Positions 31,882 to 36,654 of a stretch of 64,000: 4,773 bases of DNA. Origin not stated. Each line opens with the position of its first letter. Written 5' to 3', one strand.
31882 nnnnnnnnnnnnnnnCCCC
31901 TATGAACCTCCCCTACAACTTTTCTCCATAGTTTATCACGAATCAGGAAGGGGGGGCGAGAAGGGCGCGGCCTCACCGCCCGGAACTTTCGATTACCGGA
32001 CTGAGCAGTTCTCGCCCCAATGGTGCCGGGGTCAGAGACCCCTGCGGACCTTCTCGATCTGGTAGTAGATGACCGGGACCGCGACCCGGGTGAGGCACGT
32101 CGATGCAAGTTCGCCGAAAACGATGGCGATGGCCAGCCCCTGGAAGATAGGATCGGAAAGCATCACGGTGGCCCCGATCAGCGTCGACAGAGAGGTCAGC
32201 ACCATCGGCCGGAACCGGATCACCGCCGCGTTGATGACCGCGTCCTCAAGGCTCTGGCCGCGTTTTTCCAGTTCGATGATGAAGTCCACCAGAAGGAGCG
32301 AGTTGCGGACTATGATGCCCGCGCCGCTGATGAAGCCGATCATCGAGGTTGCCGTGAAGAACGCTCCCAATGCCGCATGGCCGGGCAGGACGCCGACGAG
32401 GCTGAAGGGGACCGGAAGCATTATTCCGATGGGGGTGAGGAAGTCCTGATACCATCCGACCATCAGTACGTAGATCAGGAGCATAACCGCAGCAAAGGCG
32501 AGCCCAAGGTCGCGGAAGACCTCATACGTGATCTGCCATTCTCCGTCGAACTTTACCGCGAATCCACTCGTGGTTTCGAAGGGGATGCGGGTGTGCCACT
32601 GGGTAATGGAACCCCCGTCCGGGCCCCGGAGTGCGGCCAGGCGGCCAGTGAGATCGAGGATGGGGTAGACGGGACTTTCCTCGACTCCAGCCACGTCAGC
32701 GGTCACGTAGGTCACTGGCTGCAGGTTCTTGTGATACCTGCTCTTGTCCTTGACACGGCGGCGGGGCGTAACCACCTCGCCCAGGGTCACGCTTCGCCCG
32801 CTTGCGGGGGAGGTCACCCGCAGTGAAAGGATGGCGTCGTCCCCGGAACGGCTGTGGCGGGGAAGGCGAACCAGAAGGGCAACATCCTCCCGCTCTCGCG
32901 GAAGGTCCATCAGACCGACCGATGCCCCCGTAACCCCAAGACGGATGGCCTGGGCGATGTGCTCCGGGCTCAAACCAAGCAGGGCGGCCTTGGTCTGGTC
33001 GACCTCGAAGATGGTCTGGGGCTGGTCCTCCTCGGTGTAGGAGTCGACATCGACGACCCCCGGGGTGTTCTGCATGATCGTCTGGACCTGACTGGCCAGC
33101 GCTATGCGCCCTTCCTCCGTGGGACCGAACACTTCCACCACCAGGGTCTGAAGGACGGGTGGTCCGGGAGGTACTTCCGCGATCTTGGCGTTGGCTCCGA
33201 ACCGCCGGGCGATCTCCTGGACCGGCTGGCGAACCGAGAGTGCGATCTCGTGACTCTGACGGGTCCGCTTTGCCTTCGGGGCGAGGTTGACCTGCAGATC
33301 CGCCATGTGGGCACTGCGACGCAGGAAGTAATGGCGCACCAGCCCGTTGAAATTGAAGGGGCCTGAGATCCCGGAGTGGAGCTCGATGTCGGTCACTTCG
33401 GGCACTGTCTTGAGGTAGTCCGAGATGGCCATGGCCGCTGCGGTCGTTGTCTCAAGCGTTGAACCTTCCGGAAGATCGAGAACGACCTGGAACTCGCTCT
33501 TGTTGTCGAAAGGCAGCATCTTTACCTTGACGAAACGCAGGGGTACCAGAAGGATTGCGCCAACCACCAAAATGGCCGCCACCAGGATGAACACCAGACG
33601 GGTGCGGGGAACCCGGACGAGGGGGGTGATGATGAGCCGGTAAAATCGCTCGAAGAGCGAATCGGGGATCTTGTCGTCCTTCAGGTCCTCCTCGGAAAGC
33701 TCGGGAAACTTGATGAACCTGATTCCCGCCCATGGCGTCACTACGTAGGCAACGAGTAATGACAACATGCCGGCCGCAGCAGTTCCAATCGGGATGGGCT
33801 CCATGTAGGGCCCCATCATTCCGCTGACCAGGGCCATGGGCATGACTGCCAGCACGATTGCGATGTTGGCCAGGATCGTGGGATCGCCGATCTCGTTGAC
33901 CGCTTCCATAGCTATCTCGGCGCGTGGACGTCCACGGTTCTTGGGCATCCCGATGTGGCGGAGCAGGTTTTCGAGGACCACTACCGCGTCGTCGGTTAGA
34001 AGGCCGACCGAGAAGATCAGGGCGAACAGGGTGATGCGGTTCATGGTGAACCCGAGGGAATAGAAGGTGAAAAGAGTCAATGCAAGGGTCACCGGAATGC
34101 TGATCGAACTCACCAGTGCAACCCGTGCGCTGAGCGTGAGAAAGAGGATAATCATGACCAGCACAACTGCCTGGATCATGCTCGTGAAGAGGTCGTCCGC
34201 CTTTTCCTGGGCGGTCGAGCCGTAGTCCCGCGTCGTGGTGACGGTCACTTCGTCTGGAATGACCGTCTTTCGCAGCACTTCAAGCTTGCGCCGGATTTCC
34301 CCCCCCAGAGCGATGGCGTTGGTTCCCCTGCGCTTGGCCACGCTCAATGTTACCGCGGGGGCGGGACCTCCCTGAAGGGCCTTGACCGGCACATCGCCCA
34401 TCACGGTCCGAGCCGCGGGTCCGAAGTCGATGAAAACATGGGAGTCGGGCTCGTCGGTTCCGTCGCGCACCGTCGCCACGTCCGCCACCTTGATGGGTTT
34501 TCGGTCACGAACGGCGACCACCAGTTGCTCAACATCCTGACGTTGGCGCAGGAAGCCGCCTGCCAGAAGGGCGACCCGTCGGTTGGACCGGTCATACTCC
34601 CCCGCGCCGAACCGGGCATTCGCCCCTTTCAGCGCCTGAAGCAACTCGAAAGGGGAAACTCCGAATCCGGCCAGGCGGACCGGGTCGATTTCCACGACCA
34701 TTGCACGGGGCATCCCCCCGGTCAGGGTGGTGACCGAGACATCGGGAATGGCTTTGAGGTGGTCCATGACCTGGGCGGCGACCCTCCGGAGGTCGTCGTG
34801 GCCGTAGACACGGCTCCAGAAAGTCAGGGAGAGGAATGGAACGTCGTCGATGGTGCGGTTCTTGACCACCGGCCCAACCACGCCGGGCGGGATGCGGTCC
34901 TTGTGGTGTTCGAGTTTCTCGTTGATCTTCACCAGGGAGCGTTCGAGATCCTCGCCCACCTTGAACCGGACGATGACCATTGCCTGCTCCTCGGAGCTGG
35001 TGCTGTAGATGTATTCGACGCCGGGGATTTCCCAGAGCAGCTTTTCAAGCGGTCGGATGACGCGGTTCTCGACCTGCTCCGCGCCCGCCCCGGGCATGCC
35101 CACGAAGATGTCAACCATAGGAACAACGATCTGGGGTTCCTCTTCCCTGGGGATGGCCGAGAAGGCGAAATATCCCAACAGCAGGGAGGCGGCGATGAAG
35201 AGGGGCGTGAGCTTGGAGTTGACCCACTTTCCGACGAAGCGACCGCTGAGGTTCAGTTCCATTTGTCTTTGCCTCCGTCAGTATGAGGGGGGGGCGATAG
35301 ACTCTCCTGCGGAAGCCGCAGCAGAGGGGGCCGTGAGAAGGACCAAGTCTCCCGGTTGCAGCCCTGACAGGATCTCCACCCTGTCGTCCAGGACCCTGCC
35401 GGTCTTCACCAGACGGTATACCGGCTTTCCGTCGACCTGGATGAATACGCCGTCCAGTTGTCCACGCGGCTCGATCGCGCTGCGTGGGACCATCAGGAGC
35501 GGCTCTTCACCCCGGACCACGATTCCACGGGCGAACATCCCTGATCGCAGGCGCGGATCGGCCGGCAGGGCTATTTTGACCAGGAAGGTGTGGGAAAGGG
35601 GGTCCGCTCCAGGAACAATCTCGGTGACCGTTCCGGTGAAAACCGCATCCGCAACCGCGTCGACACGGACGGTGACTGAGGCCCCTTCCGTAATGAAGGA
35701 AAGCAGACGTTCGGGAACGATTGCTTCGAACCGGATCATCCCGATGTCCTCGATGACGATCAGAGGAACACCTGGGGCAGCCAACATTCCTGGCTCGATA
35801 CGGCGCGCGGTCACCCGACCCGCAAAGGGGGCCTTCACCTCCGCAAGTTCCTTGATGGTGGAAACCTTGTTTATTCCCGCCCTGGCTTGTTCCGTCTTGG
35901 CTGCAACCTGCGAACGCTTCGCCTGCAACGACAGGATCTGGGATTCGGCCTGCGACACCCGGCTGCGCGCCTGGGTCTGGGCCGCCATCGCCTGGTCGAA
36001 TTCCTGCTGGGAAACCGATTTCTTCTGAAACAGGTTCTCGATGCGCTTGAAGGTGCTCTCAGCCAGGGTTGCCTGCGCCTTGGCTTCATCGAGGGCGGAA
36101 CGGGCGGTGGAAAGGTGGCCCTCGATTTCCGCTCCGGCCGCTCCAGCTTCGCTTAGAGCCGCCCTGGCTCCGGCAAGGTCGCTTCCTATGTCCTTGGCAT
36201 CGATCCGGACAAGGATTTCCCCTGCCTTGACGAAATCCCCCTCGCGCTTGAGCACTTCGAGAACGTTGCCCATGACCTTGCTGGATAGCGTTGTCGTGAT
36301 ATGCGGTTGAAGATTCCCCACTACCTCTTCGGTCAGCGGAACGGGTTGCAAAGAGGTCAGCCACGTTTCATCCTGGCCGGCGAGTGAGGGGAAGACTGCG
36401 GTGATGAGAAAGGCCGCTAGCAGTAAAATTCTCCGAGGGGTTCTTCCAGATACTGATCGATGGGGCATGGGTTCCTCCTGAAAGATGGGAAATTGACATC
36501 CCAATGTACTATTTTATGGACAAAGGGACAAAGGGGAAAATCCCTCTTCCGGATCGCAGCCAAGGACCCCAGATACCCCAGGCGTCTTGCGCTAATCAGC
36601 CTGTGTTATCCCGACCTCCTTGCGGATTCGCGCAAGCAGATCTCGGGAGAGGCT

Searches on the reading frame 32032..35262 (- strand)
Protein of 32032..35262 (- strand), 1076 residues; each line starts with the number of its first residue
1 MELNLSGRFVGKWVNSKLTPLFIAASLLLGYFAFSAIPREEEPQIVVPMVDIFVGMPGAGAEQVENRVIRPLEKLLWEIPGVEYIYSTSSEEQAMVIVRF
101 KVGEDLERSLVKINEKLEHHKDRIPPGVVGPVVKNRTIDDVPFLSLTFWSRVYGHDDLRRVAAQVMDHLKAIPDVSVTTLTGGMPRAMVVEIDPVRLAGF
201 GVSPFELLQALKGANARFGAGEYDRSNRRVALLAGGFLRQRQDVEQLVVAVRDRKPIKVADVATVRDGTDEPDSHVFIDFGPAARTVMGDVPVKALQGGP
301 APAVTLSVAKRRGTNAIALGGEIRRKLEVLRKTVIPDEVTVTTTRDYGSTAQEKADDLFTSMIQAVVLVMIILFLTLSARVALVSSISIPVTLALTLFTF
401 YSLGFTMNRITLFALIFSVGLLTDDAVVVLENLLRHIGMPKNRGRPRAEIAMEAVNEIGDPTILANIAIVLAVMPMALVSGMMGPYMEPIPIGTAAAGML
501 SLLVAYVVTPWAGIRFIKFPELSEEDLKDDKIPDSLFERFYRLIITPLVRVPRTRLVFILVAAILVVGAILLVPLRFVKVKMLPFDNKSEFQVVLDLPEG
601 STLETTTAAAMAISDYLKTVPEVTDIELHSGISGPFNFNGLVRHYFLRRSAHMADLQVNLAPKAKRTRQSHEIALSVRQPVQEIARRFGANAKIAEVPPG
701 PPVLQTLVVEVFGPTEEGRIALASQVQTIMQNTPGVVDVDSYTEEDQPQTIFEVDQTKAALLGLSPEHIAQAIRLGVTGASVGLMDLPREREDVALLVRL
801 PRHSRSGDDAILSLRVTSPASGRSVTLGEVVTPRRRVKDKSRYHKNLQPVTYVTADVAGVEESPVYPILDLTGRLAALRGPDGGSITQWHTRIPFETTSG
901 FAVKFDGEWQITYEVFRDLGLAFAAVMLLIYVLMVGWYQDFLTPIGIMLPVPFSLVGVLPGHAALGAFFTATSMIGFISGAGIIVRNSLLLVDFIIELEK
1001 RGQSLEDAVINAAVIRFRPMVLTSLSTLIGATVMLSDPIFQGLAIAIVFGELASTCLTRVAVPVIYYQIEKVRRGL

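Call 9: search_protein_families(library=pfam, proteins=[window:32032-35262:-], max_evalue=0.001)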
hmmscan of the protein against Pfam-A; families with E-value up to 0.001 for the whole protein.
window:32032-35262:- (1076 aa): 2 families
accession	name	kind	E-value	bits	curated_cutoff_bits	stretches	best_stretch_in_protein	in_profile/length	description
PF00873.25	ACR_tran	-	7.5e-143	477.9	28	1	24-1069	17-1020/1021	AcrB/AcrD/AcrF family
PF02355.23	SecD_SecF_C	-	7.4e-05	22.7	20.5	1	355-482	30-155/189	Protein export membrane protein SecD/SecF, C-terminal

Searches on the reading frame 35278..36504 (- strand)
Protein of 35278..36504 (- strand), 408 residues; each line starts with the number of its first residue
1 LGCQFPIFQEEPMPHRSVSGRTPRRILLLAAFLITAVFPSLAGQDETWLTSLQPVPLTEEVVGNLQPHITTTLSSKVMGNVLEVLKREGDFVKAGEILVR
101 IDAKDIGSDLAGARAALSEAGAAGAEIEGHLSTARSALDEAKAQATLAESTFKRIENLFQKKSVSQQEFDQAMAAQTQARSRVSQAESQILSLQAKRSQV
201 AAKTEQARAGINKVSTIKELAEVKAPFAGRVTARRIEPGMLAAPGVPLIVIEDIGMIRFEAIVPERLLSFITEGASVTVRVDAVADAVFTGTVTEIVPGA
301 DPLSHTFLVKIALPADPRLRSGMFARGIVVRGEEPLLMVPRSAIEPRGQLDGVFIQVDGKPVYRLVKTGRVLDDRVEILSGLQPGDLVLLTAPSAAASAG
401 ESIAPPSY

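Call 9: search_protein_families(library=pfam, proteins=[window:35278-36504:-], max_evalue=0.001)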
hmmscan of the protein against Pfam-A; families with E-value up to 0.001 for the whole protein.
window:35278-36504:- (408 aa): 5 families
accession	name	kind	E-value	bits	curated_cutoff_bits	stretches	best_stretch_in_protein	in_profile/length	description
PF16576.10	HlyD_D23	-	6e-24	85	30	1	71-325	20-214/214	Barrel-sandwich domain of CusB or HlyD membrane-fusion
PF13437.12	HlyD_3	-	1.9e-15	57.9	22.2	1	223-322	2-106/106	HlyD family secretion protein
PF13533.13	Biotin_lipoyl_2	-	4.7e-05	23.5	29.8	0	72-102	2-32/32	Biotin-lipoyl like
PF00364.28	Biotin_lipoyl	-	0.00023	21.3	22.1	0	71-101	43-73/73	Biotin-requiring enzyme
PF12128.14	DUF3584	-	0.00085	17.4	31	0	108-210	604-704/1191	Protein of unknown function (DUF3584)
